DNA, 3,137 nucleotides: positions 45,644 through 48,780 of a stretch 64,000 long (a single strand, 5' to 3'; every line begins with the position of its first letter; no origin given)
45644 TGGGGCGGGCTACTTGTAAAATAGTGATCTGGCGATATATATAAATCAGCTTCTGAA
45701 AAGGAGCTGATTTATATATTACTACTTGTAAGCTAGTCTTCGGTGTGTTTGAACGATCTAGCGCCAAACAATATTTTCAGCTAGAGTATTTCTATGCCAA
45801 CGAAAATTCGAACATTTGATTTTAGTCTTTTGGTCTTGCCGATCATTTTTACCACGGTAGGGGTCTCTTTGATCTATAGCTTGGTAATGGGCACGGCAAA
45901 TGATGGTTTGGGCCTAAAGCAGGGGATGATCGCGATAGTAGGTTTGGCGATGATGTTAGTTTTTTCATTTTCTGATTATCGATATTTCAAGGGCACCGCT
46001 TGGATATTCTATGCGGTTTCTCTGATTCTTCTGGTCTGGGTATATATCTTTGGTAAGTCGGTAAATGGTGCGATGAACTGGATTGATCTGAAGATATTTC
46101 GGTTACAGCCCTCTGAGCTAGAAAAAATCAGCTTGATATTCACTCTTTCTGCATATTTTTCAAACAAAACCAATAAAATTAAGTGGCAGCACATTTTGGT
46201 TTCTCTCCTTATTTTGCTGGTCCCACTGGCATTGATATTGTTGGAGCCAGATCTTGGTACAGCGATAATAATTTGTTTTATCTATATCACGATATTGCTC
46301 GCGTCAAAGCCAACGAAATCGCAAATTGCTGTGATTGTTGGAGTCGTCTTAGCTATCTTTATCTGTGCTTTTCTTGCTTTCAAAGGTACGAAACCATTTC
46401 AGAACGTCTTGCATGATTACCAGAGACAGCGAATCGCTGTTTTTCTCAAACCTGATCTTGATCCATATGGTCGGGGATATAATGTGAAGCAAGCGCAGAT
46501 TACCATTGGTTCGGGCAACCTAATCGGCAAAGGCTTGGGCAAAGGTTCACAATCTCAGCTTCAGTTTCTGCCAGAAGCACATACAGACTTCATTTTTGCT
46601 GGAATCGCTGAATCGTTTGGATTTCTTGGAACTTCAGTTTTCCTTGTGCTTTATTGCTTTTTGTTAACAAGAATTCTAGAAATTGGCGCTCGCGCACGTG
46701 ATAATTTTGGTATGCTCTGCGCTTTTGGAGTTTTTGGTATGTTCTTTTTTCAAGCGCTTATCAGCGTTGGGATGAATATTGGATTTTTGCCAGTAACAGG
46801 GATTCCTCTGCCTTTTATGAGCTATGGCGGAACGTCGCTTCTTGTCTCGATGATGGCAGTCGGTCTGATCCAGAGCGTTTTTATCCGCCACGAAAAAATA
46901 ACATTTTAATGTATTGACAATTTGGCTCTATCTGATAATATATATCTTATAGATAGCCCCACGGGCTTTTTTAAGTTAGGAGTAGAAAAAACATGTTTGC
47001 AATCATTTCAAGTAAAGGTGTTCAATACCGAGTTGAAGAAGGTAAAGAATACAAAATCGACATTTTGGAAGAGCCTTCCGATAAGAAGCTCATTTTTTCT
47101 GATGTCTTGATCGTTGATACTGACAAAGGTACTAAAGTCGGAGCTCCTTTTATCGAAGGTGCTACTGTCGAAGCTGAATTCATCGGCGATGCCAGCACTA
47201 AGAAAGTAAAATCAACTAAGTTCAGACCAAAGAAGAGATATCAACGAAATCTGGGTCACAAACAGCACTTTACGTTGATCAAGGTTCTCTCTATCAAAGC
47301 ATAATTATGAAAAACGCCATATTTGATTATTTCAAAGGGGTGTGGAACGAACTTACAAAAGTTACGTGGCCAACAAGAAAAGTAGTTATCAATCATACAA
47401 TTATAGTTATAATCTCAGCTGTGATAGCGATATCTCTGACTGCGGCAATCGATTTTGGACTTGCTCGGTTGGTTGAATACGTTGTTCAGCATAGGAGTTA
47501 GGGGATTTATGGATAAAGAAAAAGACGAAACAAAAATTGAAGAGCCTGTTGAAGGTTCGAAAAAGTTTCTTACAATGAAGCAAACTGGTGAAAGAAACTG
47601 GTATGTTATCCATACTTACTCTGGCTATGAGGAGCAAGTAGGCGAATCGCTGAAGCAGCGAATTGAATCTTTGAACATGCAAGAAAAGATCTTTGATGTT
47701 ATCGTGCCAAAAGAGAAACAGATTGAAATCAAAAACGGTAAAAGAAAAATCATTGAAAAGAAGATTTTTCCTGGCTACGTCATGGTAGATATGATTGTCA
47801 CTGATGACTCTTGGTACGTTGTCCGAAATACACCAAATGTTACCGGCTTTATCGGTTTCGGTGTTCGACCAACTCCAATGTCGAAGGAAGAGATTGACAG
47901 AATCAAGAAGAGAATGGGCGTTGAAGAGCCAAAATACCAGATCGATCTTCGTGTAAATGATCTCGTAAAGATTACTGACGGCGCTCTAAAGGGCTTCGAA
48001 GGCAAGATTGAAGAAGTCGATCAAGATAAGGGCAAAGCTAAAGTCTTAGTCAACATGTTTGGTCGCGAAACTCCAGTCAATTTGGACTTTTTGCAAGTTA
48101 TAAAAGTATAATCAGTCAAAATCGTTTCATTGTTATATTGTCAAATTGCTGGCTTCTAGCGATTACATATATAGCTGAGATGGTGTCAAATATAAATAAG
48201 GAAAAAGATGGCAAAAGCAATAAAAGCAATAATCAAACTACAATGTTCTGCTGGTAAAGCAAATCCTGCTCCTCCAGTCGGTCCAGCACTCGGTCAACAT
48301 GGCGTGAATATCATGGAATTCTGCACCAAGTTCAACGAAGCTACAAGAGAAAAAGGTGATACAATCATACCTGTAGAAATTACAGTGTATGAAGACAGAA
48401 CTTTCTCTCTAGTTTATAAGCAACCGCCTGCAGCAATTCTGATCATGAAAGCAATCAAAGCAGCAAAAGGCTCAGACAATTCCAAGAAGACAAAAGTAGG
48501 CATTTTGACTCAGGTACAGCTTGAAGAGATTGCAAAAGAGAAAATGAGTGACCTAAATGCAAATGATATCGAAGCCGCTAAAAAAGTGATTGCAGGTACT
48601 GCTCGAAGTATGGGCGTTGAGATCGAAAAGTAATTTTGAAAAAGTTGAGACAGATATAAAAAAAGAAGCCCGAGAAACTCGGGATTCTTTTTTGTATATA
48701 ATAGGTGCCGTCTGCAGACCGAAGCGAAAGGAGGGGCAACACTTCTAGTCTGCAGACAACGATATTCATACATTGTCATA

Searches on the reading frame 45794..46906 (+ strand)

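Call 33: search_protein_families(library=pfam, proteins=[window:45794-46906:+], max_evalue=0.0001)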
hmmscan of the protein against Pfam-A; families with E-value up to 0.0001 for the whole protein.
window:45794-46906:+ (371 aa): 1 family
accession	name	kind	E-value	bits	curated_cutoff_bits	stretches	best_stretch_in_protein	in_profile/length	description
PF01098.24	FTSW_RODA_SPOVE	-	3.5e-93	312.9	26.4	1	15-362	7-350/356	Cell cycle protein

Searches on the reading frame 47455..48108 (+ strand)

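Call 33: search_protein_families(library=pfam, proteins=[window:47455-48108:+], max_evalue=0.0001)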
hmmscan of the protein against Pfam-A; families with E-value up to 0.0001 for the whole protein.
window:47455-48108:+ (218 aa): 2 families
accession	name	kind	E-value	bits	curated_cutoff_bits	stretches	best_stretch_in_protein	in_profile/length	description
PF02357.24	NusG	-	2.5e-29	102.1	22.2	1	48-150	2-92/93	Transcription termination factor nusG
PF00467.35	KOW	-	8.5e-08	32.2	22.3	1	167-199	1-31/32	KOW motif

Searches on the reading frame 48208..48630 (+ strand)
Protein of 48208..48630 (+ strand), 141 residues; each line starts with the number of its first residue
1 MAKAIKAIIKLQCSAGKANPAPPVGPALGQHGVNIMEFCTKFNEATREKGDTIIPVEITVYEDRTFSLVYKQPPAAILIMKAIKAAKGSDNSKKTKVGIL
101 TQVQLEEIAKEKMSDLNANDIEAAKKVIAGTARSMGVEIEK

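Call 33: search_protein_families(library=pfam, proteins=[window:48208-48630:+], max_evalue=0.0001)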
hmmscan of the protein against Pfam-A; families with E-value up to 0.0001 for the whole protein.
window:48208-48630:+ (141 aa): 2 families
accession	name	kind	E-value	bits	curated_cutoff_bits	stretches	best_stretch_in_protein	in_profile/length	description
PF03946.19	Ribosomal_L11_N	-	2.4e-29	101.3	32.9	1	9-66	1-58/58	Ribosomal protein L11, N-terminal domain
PF00298.24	Ribosomal_L11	-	4.1e-24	85.2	21.4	1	71-139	1-69/69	Ribosomal protein L11, RNA binding domain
